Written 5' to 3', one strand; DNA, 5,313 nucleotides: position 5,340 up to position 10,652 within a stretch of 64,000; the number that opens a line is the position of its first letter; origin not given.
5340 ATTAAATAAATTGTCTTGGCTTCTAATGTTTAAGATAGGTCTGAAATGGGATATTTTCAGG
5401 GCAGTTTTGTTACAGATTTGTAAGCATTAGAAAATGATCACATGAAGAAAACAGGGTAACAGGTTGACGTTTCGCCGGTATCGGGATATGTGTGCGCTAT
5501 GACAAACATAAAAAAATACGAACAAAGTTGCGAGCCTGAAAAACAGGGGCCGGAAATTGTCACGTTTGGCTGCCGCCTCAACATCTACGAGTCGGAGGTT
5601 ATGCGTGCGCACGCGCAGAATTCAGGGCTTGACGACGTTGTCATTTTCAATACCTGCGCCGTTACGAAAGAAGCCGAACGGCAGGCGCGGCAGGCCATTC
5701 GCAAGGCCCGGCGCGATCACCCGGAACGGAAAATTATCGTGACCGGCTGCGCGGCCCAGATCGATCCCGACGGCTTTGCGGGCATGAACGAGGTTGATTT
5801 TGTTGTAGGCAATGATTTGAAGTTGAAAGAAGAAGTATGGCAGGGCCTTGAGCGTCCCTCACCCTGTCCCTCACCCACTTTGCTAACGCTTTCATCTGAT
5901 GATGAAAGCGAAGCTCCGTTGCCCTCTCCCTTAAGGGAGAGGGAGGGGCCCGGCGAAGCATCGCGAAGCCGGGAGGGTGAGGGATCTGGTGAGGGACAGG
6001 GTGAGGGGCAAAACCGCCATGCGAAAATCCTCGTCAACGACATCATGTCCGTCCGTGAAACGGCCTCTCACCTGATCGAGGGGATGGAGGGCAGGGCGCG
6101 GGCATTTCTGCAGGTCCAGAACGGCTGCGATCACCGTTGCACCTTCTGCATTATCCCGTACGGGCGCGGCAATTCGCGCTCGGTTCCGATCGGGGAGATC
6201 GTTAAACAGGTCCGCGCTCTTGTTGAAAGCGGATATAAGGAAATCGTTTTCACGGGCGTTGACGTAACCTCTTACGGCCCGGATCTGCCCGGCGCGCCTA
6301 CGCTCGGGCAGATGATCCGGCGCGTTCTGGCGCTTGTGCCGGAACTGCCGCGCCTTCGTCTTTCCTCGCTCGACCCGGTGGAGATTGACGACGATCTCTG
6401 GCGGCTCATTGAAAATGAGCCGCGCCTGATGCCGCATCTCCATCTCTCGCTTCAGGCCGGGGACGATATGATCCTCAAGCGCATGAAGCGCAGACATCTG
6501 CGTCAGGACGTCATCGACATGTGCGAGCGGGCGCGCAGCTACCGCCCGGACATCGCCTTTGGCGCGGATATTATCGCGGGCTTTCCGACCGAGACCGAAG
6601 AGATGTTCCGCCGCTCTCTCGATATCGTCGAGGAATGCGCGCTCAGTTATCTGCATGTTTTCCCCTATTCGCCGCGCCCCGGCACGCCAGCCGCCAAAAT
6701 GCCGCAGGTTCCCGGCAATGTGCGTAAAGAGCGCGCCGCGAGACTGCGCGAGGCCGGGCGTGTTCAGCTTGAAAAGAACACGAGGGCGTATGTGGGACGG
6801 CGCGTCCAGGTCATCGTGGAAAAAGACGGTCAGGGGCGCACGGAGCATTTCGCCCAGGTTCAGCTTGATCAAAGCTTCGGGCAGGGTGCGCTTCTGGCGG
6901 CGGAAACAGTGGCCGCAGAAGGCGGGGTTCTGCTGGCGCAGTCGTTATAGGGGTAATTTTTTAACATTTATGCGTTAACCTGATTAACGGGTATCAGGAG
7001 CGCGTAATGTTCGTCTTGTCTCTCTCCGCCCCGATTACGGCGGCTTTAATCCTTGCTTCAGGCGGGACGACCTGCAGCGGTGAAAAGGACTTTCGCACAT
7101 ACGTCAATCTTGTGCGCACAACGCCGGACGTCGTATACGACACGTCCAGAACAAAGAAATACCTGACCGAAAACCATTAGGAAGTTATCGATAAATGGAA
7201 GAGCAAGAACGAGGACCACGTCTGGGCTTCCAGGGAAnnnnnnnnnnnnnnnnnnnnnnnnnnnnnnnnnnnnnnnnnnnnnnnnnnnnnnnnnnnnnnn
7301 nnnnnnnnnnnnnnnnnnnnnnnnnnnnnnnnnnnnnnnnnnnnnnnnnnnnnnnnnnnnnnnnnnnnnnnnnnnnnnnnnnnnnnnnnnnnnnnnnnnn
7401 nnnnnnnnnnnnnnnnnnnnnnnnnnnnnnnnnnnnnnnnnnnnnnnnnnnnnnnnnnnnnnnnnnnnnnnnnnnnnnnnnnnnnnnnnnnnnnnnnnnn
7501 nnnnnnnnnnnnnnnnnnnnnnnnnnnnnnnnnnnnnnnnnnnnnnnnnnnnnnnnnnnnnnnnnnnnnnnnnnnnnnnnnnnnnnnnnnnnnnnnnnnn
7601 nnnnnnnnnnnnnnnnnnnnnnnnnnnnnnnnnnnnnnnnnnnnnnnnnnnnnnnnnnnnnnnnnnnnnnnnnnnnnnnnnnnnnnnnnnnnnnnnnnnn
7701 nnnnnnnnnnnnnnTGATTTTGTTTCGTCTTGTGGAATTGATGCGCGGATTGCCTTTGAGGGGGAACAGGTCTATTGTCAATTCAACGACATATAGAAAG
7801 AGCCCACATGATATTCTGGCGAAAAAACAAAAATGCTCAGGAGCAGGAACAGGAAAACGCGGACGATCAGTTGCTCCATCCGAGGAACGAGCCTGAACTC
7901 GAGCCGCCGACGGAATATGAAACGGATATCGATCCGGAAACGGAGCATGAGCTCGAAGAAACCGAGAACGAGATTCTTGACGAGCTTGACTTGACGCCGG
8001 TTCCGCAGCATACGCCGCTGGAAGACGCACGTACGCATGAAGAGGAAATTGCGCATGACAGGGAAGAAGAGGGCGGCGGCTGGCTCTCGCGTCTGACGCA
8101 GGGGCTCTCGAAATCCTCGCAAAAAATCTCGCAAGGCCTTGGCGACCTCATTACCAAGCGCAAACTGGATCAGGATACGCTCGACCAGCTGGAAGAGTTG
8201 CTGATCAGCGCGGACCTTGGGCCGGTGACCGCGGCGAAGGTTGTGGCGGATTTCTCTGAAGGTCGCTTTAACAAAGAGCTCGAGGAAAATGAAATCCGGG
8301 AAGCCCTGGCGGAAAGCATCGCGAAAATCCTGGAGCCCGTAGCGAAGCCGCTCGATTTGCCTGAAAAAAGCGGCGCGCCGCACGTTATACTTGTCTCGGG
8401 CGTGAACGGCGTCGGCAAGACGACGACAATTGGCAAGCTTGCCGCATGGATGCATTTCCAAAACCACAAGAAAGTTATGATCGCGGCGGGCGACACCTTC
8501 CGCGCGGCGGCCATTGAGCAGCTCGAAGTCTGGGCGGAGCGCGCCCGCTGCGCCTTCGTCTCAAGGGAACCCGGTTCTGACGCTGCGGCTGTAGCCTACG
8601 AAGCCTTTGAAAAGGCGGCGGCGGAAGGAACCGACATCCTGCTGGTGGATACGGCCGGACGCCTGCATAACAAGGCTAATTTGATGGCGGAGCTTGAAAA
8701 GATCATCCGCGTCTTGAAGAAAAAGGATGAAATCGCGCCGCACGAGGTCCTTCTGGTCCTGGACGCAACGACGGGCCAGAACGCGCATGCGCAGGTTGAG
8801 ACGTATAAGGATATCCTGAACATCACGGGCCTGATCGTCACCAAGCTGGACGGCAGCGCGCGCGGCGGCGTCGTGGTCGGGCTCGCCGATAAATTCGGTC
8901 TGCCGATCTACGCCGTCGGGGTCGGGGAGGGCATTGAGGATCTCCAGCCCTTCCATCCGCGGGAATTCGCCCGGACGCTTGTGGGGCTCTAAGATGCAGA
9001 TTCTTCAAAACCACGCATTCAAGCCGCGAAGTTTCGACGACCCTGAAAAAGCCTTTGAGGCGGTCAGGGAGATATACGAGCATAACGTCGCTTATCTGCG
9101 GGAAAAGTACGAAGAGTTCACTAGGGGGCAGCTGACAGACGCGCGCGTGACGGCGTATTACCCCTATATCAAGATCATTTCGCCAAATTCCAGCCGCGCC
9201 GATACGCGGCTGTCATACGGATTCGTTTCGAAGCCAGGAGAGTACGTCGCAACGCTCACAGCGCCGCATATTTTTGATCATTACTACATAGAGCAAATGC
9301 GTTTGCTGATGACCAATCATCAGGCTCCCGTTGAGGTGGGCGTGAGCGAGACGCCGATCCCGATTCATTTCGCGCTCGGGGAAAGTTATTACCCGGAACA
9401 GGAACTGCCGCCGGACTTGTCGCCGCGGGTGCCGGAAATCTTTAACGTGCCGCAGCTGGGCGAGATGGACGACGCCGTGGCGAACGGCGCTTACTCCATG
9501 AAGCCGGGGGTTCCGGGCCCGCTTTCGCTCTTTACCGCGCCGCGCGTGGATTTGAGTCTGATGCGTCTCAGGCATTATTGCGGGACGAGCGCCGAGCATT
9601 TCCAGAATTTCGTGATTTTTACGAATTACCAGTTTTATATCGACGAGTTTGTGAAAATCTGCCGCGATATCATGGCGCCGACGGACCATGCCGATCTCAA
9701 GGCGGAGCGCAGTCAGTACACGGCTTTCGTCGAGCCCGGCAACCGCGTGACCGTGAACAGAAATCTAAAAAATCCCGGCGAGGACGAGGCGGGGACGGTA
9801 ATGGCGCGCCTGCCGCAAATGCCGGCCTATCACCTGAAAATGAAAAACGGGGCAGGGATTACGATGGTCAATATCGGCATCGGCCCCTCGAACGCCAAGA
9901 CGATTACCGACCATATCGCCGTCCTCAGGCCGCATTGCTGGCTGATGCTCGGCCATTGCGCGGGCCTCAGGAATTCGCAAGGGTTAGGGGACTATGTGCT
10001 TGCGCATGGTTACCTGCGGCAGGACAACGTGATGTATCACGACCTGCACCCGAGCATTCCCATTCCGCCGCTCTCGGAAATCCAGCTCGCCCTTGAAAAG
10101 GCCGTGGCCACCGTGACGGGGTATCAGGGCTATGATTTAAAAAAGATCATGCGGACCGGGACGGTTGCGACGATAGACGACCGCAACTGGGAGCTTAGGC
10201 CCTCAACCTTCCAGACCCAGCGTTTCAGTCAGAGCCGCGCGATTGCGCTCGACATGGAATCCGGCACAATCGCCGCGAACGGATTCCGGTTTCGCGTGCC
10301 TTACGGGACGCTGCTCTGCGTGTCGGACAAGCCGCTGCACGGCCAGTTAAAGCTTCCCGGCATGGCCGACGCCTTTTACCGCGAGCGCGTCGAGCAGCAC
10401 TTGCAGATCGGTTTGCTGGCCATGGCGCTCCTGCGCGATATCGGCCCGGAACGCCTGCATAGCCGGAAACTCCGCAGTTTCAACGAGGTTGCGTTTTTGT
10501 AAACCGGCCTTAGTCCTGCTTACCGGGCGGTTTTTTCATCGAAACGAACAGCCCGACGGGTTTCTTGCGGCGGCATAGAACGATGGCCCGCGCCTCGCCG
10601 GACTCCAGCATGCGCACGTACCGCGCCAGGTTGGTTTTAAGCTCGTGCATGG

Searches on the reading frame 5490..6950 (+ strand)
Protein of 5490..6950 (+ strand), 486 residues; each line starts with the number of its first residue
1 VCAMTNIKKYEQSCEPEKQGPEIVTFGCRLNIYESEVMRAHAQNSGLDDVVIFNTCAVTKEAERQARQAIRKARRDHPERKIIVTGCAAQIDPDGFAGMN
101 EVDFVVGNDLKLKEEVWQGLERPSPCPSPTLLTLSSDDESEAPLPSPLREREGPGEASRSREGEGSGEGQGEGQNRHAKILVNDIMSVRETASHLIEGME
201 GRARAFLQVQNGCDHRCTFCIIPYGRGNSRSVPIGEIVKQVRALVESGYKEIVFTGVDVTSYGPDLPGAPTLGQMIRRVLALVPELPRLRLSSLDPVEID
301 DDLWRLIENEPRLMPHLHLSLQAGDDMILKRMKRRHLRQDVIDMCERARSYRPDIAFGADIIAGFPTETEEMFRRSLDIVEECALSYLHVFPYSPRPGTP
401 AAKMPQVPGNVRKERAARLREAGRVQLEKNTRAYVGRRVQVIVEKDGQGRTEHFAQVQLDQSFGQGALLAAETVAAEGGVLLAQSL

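Call 10: search_protein_families(library=pfam, proteins=[window:5490-6950:+])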
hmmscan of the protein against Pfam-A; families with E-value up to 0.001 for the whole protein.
window:5490-6950:+ (486 aa): 2 families
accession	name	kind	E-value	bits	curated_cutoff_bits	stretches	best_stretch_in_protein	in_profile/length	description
PF04055.27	Radical_SAM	-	1.4e-25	90.8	29.5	1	208-378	2-164/166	Radical SAM superfamily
PF00919.26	UPF0004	-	2.6e-18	66.3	27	1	23-107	4-98/98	Uncharacterized protein family UPF0004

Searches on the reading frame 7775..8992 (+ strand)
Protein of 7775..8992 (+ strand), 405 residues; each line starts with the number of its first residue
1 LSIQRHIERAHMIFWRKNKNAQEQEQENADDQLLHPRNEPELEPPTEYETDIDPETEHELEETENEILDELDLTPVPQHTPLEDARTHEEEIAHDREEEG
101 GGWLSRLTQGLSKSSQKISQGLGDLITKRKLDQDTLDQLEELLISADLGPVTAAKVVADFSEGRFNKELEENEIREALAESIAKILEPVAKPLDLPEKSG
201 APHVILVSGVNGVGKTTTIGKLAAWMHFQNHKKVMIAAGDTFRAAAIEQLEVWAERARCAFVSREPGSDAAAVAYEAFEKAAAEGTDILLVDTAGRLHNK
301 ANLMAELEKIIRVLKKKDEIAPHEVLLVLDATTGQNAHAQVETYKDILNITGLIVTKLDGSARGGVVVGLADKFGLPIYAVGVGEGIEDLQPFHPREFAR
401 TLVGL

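Call 10: search_protein_families(library=pfam, proteins=[window:7775-8992:+])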
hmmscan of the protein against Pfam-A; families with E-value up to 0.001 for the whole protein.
window:7775-8992:+ (405 aa): 9 families
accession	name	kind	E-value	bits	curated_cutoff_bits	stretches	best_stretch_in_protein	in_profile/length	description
PF00448.28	SRP54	-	5.3e-72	242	22.7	1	202-403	1-195/196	SRP54-type protein, GTPase domain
PF02881.24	SRP54_N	-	2.2e-08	34.6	22.4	1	118-181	5-74/75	SRP54-type protein, helical bundle domain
PF06414.18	Zeta_toxin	-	1e-05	25.5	22.3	1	197-307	12-117/199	Zeta toxin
PF13207.12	AAA_17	-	3e-05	24.8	27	1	209-313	2-99/136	AAA domain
PF13191.12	AAA_16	-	3.4e-05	24.8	32.6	1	198-331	20-140/167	AAA ATPase domain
PF25199.1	nSTAND_NTPase5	-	3.4e-05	24.2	34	1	188-287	27-125/145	Novel STAND NTPase 5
PF01656.29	CbiA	-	0.00064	20.1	25.4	0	205-363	2-88/125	CobQ/CobB/MinD/ParA nucleotide binding domain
PF13401.12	AAA_22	-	0.00075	20.3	27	0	204-313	7-110/130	AAA domain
PF13238.12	AAA_18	-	0.0008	20.3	29.4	0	205-293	1-79/128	AAA domain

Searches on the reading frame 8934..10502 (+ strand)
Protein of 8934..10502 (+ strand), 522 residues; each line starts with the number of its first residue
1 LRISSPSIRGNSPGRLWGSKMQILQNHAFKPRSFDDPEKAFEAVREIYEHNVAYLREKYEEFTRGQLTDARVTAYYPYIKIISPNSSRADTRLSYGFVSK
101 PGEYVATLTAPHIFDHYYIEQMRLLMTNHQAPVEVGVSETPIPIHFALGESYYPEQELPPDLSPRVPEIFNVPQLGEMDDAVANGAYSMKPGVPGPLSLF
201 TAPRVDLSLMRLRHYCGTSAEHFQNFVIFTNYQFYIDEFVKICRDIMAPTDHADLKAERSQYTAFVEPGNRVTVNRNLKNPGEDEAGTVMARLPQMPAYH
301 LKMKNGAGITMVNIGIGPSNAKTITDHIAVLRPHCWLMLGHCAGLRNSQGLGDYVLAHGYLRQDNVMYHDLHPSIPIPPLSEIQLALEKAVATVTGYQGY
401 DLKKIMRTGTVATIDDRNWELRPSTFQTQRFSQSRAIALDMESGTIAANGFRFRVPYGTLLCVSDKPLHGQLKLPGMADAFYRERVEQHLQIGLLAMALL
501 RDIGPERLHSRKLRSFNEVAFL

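Call 10: search_protein_families(library=pfam, proteins=[window:8934-10502:+])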
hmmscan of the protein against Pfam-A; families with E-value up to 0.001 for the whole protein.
window:8934-10502:+ (522 aa): 2 families
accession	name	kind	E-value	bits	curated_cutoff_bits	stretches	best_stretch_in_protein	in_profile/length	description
PF10423.15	AMNp_N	-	8.9e-45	152.6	27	1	40-192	2-152/154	Bacterial AMP nucleoside phosphorylase N-terminus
PF01048.26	PNP_UDP_1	-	6.1e-11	42.6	25.1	1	302-470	37-203/233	Phosphorylase superfamily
